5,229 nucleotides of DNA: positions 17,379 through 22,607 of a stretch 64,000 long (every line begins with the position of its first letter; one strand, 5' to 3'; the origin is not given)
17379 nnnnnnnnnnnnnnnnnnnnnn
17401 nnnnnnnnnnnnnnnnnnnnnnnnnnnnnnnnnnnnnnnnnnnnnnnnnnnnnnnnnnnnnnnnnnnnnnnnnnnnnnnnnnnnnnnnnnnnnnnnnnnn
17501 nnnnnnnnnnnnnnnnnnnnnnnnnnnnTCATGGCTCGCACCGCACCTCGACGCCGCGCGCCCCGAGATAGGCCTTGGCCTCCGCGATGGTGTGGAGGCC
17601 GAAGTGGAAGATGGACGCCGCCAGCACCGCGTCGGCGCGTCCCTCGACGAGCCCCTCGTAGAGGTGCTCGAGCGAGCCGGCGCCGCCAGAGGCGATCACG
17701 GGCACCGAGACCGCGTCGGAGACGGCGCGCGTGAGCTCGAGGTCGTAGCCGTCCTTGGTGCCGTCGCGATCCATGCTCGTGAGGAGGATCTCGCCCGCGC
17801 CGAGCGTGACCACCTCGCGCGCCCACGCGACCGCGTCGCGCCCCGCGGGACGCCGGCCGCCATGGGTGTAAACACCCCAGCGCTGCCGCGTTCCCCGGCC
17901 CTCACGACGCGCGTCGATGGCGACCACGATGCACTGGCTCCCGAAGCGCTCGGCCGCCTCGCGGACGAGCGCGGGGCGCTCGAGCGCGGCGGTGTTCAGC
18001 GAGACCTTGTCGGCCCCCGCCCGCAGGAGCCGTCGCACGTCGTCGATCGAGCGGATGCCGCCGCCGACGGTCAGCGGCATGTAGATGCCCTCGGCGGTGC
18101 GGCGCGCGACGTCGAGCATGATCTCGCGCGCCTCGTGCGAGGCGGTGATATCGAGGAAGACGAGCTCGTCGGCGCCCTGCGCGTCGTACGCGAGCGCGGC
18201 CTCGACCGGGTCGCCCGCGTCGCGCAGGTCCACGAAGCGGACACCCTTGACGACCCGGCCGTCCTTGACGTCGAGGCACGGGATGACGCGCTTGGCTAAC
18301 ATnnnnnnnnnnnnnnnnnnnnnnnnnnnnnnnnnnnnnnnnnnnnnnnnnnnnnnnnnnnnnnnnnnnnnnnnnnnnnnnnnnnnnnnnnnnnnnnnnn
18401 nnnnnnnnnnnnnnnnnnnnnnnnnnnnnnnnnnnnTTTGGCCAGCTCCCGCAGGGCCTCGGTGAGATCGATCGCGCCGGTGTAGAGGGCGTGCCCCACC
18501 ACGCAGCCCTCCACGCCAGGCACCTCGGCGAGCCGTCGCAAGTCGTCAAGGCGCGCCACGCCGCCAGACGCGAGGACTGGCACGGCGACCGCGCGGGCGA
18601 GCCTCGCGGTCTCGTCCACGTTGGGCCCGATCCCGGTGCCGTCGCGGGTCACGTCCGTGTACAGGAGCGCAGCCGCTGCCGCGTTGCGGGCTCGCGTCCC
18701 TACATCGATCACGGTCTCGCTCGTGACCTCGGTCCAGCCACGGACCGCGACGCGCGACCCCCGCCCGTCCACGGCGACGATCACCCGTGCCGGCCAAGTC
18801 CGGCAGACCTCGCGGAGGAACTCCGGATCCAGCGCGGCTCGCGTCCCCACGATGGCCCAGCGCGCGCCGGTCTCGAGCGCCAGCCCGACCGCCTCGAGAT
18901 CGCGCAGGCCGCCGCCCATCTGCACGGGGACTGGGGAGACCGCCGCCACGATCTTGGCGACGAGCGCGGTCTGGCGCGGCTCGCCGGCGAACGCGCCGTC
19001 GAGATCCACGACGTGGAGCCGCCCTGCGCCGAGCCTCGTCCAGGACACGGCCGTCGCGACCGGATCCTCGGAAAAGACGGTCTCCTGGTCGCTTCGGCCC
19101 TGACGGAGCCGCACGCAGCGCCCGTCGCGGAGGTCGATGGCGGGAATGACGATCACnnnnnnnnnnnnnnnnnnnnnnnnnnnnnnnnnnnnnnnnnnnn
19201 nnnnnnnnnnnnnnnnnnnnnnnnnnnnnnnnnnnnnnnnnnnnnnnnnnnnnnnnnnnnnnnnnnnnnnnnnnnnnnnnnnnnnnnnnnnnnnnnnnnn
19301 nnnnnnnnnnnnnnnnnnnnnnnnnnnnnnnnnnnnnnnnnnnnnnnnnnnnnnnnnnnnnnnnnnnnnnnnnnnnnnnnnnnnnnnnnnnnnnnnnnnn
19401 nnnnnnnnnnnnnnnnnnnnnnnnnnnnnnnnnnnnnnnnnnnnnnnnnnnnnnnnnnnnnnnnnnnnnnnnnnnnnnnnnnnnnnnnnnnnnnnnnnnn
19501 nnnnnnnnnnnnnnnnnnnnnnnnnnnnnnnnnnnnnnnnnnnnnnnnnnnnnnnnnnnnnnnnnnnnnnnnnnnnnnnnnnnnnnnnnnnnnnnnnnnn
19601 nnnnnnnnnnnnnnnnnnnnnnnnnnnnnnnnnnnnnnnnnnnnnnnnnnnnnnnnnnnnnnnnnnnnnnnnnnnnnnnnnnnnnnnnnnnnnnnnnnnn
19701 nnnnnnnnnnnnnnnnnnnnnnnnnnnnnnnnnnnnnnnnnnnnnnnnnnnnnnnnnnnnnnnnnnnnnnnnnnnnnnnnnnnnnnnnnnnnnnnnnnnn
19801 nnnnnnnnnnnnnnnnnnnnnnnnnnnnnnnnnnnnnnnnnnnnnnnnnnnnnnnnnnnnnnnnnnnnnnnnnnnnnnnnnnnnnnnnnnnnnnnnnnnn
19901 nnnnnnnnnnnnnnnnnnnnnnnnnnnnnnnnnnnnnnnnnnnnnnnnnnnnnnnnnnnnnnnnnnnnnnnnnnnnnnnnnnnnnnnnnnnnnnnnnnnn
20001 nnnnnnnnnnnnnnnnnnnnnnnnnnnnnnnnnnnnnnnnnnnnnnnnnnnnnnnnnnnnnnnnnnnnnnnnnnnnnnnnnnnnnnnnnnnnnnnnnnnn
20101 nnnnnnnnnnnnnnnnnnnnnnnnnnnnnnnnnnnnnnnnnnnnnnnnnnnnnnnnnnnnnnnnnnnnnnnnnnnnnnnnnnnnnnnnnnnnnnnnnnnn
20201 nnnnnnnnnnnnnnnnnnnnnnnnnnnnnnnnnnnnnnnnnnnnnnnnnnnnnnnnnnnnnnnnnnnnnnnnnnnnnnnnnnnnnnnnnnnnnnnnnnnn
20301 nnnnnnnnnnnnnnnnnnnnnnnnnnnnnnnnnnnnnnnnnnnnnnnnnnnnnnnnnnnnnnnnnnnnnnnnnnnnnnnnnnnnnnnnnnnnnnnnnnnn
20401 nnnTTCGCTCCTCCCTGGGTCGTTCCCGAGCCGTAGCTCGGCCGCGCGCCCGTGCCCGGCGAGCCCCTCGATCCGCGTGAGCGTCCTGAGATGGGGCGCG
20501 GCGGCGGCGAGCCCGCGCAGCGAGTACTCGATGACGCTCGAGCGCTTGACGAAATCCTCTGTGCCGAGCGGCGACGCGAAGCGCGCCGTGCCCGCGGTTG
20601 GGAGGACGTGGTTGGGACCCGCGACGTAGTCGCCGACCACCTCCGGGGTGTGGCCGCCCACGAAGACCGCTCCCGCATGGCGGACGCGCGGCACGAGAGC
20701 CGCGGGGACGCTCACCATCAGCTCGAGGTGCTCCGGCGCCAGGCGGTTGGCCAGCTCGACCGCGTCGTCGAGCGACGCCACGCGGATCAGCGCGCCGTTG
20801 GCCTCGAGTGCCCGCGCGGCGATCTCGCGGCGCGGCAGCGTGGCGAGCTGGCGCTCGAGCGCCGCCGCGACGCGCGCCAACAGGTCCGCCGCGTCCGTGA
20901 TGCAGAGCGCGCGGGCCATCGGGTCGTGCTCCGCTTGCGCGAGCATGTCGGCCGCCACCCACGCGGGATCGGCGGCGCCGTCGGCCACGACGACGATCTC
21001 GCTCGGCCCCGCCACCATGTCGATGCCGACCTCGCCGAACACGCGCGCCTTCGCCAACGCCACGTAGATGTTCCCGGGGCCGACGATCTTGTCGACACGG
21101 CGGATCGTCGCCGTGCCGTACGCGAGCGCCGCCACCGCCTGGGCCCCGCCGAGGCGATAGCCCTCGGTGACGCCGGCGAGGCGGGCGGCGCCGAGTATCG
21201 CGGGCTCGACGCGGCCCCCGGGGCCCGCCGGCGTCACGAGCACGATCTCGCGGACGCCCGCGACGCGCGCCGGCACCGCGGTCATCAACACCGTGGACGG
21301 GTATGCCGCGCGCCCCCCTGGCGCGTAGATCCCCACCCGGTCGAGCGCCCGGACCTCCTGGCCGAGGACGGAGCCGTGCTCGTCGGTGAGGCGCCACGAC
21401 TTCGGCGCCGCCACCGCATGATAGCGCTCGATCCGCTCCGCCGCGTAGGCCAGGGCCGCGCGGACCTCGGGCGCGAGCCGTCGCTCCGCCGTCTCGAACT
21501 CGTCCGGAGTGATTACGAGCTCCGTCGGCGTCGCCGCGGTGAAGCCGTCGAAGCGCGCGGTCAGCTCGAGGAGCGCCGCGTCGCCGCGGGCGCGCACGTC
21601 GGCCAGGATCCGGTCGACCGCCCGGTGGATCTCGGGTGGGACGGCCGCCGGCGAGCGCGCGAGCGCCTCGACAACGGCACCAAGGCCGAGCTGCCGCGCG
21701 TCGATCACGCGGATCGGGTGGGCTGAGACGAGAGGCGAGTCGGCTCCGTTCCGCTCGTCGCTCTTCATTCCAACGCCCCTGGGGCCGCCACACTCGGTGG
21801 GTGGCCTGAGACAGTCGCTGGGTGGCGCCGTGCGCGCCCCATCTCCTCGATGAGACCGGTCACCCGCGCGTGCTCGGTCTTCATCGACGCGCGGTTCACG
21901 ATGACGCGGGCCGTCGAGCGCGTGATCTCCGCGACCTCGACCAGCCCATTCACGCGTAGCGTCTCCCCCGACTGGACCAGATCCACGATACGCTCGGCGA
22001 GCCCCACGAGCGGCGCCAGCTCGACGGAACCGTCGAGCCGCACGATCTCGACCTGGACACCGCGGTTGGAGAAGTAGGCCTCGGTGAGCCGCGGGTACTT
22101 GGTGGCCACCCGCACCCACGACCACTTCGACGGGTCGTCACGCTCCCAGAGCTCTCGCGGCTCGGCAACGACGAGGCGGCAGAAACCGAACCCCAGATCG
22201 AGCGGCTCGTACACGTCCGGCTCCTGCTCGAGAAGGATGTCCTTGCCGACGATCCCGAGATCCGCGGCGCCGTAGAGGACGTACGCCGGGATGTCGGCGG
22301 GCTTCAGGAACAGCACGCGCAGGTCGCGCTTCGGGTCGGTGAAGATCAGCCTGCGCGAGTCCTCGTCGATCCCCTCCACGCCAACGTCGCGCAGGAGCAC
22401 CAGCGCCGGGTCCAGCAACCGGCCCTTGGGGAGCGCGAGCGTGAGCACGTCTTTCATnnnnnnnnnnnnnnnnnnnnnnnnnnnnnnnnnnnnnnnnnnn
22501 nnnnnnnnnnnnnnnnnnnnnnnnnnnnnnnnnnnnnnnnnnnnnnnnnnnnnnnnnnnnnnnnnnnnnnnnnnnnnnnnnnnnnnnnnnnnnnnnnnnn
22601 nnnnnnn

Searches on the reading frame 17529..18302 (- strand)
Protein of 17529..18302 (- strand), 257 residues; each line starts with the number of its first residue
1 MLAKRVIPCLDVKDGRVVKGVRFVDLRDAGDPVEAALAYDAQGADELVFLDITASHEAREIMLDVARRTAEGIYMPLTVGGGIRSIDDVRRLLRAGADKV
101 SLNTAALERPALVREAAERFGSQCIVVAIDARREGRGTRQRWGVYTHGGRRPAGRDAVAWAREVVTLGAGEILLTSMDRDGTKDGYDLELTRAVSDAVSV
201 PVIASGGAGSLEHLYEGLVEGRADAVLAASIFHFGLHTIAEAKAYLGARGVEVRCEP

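Call 63: search_protein_families(library=pfam, proteins=[window:17529-18302:-], max_evalue=0.001)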
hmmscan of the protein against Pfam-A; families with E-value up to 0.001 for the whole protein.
window:17529-18302:- (257 aa): 4 families
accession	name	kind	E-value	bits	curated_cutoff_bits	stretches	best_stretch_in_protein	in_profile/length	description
PF00977.27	His_biosynth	-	1.7e-85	286.5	23.6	1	5-236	1-226/228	Histidine biosynthesis protein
PF02581.23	TMP-TENI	-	9.3e-05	22.3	27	0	35-103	107-177/180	Thiamine monophosphate synthase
PF03060.21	NMO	-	0.00013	21.9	28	0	161-221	149-215/331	Nitronate monooxygenase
PF01207.24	Dus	-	0.00045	19.9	20.4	0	74-118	184-228/311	Dihydrouridine synthase (Dus)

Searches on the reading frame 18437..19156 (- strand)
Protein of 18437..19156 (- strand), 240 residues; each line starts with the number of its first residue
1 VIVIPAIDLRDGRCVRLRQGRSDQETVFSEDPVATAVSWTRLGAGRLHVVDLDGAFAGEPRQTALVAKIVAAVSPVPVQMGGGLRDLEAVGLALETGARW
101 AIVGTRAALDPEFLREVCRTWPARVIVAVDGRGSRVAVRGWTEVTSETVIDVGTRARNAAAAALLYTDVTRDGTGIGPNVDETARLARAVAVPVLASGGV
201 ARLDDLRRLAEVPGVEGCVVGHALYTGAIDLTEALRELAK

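Call 63: search_protein_families(library=pfam, proteins=[window:18437-19156:-], max_evalue=0.001)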
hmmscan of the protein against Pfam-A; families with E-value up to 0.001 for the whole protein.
seq(240 aa): 3 families
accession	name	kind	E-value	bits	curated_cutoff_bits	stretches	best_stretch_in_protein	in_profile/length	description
PF00977.27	His_biosynth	-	3.6e-69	233.1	23.6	1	3-229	2-227/228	Histidine biosynthesis protein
PF03060.21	NMO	-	0.00017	21.5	28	0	60-106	179-224/331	Nitronate monooxygenase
PF01207.24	Dus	-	0.0003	20.5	20.4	0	179-225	172-218/311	Dihydrouridine synthase (Dus)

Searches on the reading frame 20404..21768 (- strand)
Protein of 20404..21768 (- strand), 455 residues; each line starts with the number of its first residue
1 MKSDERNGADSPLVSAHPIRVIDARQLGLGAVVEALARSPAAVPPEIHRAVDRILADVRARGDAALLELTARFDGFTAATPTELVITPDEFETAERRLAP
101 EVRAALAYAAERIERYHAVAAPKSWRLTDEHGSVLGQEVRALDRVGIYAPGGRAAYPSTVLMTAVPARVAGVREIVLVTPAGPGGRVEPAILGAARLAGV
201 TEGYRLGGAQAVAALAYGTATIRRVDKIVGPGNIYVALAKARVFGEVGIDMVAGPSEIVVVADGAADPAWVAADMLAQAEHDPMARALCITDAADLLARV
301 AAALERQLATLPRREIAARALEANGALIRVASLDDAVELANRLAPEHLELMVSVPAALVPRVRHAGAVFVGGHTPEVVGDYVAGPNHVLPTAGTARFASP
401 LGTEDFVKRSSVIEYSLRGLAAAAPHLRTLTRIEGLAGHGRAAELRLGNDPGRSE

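Call 63: search_protein_families(library=pfam, proteins=[window:20404-21768:-], max_evalue=0.001)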
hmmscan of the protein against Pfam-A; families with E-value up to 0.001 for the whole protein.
seq(455 aa): 1 family
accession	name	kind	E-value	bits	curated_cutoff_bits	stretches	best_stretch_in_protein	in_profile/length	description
PF00815.25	Histidinol_dh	-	1.8e-161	538.2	27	1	46-447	10-411/411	Histidinol dehydrogenase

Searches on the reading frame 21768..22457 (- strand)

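Call 63: search_protein_families(library=pfam, proteins=[window:21768-22457:-], max_evalue=0.001)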
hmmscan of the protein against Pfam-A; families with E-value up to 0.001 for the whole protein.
seq(230 aa): 1 family
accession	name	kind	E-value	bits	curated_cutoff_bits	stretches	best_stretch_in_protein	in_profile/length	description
PF01634.23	HisG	-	2.9e-54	183.7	25.5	1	52-206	1-156/158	ATP phosphoribosyltransferase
